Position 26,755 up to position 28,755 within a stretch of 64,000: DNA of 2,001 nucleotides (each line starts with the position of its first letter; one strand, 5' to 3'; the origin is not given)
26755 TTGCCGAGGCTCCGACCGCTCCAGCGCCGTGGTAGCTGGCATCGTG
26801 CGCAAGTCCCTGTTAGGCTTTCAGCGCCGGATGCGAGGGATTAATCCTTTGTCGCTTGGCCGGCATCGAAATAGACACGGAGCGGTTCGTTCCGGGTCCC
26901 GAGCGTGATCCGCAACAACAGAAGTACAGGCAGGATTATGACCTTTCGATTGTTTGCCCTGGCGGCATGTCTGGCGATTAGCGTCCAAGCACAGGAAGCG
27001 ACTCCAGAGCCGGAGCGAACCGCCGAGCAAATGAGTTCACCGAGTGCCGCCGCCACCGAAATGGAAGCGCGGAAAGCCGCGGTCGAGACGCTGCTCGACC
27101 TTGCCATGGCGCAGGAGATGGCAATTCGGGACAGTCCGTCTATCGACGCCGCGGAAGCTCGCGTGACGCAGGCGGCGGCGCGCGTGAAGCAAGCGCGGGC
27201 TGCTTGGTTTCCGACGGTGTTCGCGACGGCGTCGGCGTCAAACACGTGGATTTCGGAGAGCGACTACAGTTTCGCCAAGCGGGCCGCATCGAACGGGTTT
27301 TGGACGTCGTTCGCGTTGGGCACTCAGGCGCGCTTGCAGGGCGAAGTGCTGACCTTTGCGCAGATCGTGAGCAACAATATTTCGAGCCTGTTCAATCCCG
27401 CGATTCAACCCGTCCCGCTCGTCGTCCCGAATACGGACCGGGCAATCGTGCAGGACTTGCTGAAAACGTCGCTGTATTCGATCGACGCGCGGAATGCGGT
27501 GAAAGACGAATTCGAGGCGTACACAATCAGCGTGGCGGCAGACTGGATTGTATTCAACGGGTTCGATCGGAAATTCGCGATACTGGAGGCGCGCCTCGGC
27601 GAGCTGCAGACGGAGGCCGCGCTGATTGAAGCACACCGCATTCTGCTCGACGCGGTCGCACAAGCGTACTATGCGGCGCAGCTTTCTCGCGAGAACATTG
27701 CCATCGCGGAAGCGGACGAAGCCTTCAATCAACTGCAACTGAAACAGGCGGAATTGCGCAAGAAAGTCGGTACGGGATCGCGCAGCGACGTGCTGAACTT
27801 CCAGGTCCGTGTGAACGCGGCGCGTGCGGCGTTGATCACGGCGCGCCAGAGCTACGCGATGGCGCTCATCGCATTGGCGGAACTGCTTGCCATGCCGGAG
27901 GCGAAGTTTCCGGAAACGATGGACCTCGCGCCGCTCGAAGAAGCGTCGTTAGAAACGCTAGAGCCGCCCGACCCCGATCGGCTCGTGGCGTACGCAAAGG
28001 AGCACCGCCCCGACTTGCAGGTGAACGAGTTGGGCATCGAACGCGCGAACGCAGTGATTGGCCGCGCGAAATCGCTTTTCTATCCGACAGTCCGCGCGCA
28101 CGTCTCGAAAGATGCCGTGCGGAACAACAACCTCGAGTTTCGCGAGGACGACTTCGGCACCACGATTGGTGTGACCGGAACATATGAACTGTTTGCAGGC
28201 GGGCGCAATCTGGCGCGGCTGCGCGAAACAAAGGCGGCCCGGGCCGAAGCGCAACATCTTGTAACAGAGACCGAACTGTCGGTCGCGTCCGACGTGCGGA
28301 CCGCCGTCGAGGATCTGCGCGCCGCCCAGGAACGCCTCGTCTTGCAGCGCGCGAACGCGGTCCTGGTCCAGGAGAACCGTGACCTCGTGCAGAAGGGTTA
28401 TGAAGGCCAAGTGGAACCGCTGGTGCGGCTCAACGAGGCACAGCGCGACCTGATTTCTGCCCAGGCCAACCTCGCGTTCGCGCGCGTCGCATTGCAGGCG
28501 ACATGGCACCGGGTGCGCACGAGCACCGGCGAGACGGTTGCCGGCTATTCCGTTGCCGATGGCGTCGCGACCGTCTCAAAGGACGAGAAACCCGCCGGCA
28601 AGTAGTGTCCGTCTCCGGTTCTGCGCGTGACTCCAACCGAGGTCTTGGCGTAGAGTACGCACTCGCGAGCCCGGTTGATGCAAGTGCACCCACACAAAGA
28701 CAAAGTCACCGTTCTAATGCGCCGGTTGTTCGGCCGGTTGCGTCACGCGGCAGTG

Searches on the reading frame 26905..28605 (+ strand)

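Call 55: search_protein_families(library=pfam, proteins=[window:26905-28605:+], max_evalue=0.00001)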
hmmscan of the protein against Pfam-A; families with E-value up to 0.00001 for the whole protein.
window:26905-28605:+ (566 aa): 1 family
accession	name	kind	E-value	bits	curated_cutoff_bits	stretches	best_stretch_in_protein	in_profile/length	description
PF02321.23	OEP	-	5.2e-50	170.3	22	2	358-542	2-187/187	Outer membrane efflux protein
